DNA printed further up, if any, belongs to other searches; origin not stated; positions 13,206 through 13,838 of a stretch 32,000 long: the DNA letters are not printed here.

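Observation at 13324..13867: Self-contained cassette: perfect consensus promoter, GC-rich orphan ORF, SD-led 24-aa five-cysteine micropeptide, 16-bp hairpin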

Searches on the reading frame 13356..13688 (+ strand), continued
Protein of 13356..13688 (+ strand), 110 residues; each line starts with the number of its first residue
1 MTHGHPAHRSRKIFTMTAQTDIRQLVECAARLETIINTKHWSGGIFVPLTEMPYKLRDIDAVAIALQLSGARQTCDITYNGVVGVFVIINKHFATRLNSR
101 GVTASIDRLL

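Call 37: search_protein_representatives(alignment_id=A2)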
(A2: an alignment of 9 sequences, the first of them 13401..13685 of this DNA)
Query: 9 sequences, 95 profile positions. Proteins with E-value up to 0.001 (for the whole library): 3; up to 1e-10: 2; up to 1e-30: 2. The best 3 are listed.
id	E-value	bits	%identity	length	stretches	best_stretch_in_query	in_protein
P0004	1.6e-54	197.9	-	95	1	1-94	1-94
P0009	8.3e-37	141.1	-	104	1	1-92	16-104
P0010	1.8e-04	37.5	-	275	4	14-37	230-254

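Call 42: search_protein_families(library=pfam, alignment_id=A2, max_evalue=10)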
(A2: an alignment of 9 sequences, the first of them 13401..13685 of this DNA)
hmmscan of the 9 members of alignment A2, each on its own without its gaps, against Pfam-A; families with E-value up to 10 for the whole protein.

A. member 1, window:13401-13685:+ (95 aa): 0 families

B. families by the number of members that match (of 9 scanned): 0 families

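Call 43: search_protein_families(library=phrogs, proteins=[window:13401-13688:+], max_evalue=1)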
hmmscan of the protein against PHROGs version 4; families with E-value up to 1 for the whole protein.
window:13401-13688:+ (95 aa): 2 families
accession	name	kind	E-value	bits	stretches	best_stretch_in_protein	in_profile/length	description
phrog_12323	-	unknown function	0.21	12.8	1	10-47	21-56/141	-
phrog_36582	-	unknown function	0.26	12.3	1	48-79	92-123/126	-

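Call 44: search_solved_structures(query=A2, max_evalue=10)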
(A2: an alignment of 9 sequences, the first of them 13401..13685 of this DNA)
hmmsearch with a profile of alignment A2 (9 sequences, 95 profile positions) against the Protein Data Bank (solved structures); distinct sequences matched with E-value up to 10: 4.
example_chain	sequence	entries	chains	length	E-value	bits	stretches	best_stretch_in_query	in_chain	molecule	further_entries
7wz7_A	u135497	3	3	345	0.23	14.6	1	3-57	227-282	engineered G alpha 12 subunit | engineered mini-G12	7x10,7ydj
7aqc_R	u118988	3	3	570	0.9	12.7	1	13-62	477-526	Rqc2 homolog RqcH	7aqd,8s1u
7ope_0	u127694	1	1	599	0.93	12.7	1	13-62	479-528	Rqc2 homolog RqcH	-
7as8_0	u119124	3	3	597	0.95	12.6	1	13-62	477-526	Rqc2 homolog RqcH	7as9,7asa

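Call 59: find_homologous_proteins(query=L001:3191-3325:+, max_evalue=10)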
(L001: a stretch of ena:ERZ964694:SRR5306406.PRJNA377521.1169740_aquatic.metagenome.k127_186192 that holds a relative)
Query L001:3191-3325:+ (45 aa): 1 proteins with E <= 10 among 1 candidates.
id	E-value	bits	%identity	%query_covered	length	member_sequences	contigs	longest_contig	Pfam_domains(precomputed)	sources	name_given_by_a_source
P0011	7.3e-10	55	90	64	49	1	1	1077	-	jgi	jgi:hypothetical protein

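Call 61: find_encoding_contigs(protein=P0011, flank=3000, max_places=3)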
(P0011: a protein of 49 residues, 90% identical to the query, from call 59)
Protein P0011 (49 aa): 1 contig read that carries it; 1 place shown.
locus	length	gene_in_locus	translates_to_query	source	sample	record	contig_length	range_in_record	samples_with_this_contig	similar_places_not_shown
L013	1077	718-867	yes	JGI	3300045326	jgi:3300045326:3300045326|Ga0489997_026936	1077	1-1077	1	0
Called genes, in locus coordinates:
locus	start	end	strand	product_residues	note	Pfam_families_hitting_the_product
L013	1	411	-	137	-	?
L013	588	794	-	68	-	-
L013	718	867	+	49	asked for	-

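Call 67: search_protein_families(library=pfam, proteins=[P0009], max_evalue=10)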
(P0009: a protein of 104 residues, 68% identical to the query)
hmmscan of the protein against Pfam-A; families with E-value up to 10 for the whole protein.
P0009 (104 aa): 0 families

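Call 77: search_protein_families(library=ncbifam, proteins=[window:13401-13688:+, L005:609-1556:-], max_evalue=0.1)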
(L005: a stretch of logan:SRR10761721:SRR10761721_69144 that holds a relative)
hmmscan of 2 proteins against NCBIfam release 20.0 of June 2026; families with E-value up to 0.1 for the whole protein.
window:13401-13688:+ (95 aa): 0 families

L005:609-1556:- (315 aa): 6 families
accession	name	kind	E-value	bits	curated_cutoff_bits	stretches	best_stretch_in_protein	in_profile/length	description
NF038233.2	retron_St85_RT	exception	1.2e-24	87.1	235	1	31-259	36-253/289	retron St85 family RNA-directed DNA polymerase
NF042941.1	Retron_TIR_antiphage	equivalog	6.2e-11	41.7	600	1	29-195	37-190/464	TIR domain-containing anti-phage reverse transcriptase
TIGR04416.1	group_II_RT_mat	equivalog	3e-08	33.2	300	1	81-225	120-255/353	group II intron reverse transcriptase/maturase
NF041747.1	Drt3a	equivalog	5.3e-07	29.3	200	1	83-226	110-242/412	antiviral reverse transcriptase Drt3a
NF038237.1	retron_Ec67_fus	exception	3.5e-06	25.8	450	1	70-232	98-257/572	retron Ec67 family RNA-directed DNA polymerase/endonuclease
NF041746.1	Drt2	equivalog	0.00076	18.8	390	1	138-225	222-302/416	antiviral reverse transcriptase Drt2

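Call 78: find_related_loci(query=A2, collection=viral_contigs, flank=4000)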
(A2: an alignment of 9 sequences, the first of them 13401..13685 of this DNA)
Query A2 (95 aa) in viral_contigs; peptide patterns used: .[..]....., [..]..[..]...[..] (x = any residue, [..] = any of these).
101 stretches matched a pattern, but none encodes a relative of the query by tblastn (E <= 1e-3).

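Call 80: list_cluster_members(proteins=[P0001, P0004, P0008])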
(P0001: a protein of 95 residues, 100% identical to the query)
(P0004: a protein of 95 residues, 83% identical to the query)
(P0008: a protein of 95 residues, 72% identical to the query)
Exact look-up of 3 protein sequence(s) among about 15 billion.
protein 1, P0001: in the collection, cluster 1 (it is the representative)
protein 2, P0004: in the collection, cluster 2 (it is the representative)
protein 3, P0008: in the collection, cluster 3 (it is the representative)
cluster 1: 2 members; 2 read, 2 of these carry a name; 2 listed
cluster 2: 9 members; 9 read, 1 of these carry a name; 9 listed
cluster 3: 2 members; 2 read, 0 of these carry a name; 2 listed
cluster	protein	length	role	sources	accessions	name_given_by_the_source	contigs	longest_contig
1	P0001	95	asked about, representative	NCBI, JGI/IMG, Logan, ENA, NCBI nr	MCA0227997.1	hypothetical protein LCH21_00890 [Patescibacteria group bacterium] | hypothetical protein [Patescibacteria group bacterium]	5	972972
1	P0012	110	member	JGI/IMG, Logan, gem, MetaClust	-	\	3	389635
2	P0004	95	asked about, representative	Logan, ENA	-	-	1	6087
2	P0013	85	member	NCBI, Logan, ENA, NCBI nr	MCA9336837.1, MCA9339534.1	MAG: hypothetical protein KDA17_01345 [Candidatus Saccharibacteria bacterium] | hypothetical protein [Candidatus Saccharibacteria bacterium]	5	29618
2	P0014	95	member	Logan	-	-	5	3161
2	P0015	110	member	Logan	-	-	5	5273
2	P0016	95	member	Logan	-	-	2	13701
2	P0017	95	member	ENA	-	-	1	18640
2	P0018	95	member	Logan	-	-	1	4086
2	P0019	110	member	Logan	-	-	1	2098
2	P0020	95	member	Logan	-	-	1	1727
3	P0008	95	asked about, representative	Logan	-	-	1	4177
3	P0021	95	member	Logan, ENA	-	-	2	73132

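Call 82: find_encoding_contigs(protein=P0021, flank=6000, max_places=3)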
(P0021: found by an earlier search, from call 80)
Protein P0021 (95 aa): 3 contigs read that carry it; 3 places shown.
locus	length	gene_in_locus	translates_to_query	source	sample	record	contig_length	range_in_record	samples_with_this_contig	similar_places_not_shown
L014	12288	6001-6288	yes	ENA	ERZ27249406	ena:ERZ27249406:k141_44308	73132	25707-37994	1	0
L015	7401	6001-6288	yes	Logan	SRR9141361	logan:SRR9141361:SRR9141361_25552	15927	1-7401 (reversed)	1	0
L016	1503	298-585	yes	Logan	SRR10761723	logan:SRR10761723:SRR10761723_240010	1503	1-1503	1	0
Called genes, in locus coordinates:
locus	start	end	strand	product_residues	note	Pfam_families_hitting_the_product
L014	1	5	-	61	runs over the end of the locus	PF09527:ATPase_gene1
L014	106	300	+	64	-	-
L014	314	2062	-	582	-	-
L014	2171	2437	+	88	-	PF00462:Glutaredoxin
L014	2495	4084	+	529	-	PF00004:AAA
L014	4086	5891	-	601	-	PF00005:ABC_tran, PF13555:AAA_29 (faint), PF01926:MMR_HSR1 (faint), PF02463:SMC_N (faint), PF12848:ABC_tran_Xtn (weak), PF00005:ABC_tran, PF13304:AAA_21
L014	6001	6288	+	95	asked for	-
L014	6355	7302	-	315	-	PF00078:RVT_1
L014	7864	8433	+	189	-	PF13392:HNH_3 (weak)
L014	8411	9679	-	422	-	-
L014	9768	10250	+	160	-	PF01668:SmpB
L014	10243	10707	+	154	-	PF00293:NUDIX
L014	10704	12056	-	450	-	PF13439:Glyco_transf_4, PF13579:Glyco_trans_4_4, PF00534:Glycos_transf_1, PF13692:Glyco_trans_1_4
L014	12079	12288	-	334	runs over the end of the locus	PF13439:Glyco_transf_4, PF13579:Glyco_trans_4_4 (weak), PF20706:GT4-conflict, PF00534:Glycos_transf_1, PF13692:Glyco_trans_1_4, PF13524:Glyco_trans_1_2 (weak)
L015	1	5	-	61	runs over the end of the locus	PF09527:ATPase_gene1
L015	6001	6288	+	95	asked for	-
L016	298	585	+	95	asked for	-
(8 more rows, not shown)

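Call 83: find_encoding_contigs(protein=P0016, flank=3000, max_places=4)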
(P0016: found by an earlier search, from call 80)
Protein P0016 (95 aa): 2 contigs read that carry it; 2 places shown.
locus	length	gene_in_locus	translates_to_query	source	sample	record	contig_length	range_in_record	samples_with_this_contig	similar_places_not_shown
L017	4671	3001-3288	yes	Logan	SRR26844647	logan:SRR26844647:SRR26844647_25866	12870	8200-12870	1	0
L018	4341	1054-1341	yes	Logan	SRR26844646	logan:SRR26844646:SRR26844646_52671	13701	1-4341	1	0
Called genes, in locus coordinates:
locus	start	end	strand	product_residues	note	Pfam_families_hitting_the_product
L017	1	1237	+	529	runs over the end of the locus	PF00004:AAA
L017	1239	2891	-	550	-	PF00005:ABC_tran, PF02463:SMC_N (faint), PF13555:AAA_29 (faint), PF01926:MMR_HSR1 (faint), PF12848:ABC_tran_Xtn (weak), PF00005:ABC_tran, PF13304:AAA_21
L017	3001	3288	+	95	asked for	-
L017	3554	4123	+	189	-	PF13392:HNH_3 (weak)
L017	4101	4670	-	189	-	?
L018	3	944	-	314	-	?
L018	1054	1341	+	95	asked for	-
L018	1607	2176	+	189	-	PF13392:HNH_3 (weak)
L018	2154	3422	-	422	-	-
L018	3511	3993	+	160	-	PF01668:SmpB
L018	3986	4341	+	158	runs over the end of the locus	PF00293:NUDIX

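Call 87: fold_search(model_id=the predicted structure, library=pdb)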
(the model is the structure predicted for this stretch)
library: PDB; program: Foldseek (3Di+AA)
matches with E <= 10: 16; with E <= 0.001: 0
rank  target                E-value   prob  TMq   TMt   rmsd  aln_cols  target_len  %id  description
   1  5loe_B                1.4e+00  0.06  0.26  0.13  10.1        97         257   15  Structure of full length Cody from Bacillus subtilis in complex with Ile (released 2017-01-11)
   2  6o8z_h                1.8e+00  0.14  0.36  0.29   5.5        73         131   19  Cryo-EM image reconstruction of the 70S Ribosome Enterococcus faecalis Class04 (released 2020-09-16)
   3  2gmf_A                2.9e+00  0.04  0.26  0.21  11.6       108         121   11  HUMAN GRANULOCYTE MACROPHAGE COLONY STIMULATING FACTOR (released 1996-11-08)
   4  8fwb_U                3.3e+00  0.02  0.22  0.07  19.9        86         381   12  Portal assembly of Agrobacterium phage Milano (released 2023-12-06)
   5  4q2t_B                4.0e+00  0.02  0.25  0.07  11.2       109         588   15  Crystal structure of Arginyl-tRNA synthetase complexed with L-arginine (released 2014-07-23)
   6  4nkq_C                4.9e+00  0.02  0.22  0.20  11.8       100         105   11  Structure of a Cytokine Receptor Complex (released 2015-09-23)
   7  7u5e_I                5.6e+00  0.02  0.26  0.09  10.7        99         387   14  I-F3b Cascade-TniQ partial R-loop complex (released 2023-06-14)
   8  9m6k_A                5.6e+00  0.01  0.17  0.05  25.8       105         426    8  Cryo-EM structure of bacteriophage NF5 portal (released 2025-12-17)
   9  3gdz_B                6.0e+00  0.03  0.19  0.18   7.1        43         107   16  Crystal structure of arginyl-tRNA synthetase from Klebsiella pneumoniae subsp. pneumoniae (released 2009-03-10)
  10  3gdz_C                6.0e+00  0.03  0.20  0.18   9.3        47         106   15  Crystal structure of arginyl-tRNA synthetase from Klebsiella pneumoniae subsp. pneumoniae (released 2009-03-10)
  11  7abp                  6.0e+00  0.02  0.21  0.09  12.4        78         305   15  SUGAR-BINDING AND CRYSTALLOGRAPHIC STUDIES OF AN ARABINOSE-BINDING PROTEIN MUTANT (MET108LEU) WHICH EXHIBITS ENHANCED AF (released 1991-10-15)
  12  4q2t_A                6.0e+00  0.02  0.25  0.07  11.3       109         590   15  Crystal structure of Arginyl-tRNA synthetase complexed with L-arginine (released 2014-07-23)
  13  3gdz_A                7.3e+00  0.02  0.19  0.18   9.3        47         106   17  Crystal structure of arginyl-tRNA synthetase from Klebsiella pneumoniae subsp. pneumoniae (released 2009-03-10)
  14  8p9a_d0               7.3e+00  0.01  0.20  0.21  18.6        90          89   10  80S yeast ribosome in complex with Methyllissoclimide (released 2024-11-27)
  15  9e5c_3a               8.4e+00  0.01  0.17  0.07  19.2       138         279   11  Cryo-EM structure of 96 nm repeat of microtubule doublet from T. brucei flagellum (released 2025-03-12)
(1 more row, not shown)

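Call 93: search_dna_similar(query=window:13401-13685:+, collection=plasmids, mode=protein, max_evalue=1, max_rows=8)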
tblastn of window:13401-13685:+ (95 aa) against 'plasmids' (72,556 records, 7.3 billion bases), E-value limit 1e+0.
No match.
